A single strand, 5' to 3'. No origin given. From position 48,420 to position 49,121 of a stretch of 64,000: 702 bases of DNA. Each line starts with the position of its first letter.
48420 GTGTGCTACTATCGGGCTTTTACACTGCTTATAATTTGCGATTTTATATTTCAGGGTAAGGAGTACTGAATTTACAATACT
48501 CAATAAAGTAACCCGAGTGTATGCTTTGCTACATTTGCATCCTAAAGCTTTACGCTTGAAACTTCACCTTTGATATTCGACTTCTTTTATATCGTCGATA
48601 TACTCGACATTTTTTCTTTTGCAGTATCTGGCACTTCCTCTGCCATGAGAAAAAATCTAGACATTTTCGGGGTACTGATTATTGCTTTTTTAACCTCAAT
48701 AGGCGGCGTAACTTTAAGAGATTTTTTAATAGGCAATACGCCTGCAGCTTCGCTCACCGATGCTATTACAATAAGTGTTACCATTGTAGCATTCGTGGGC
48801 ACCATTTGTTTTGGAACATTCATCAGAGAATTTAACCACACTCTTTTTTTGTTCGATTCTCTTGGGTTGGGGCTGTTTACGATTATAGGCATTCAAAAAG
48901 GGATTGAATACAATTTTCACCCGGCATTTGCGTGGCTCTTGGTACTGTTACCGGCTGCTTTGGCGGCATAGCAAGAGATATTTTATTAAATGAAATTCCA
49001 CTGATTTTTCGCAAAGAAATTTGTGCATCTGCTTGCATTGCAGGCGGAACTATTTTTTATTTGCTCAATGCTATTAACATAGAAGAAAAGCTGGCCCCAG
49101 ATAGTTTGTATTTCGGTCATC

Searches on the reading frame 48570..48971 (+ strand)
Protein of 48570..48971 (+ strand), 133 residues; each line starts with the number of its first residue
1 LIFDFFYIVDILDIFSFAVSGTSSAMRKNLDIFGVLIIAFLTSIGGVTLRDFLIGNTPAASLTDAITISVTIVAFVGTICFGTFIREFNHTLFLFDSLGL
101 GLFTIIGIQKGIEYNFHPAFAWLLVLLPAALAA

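Call 38: search_protein_families(library=pfam, proteins=[window:48570-48971:+], max_evalue=0.001)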
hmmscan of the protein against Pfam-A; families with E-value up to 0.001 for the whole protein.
window:48570-48971:+ (133 aa): 1 family
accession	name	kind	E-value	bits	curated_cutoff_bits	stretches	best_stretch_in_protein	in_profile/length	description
PF03458.18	Gly_transporter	-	1.7e-22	79.5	23.5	2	8-80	2-75/78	Glycine transporter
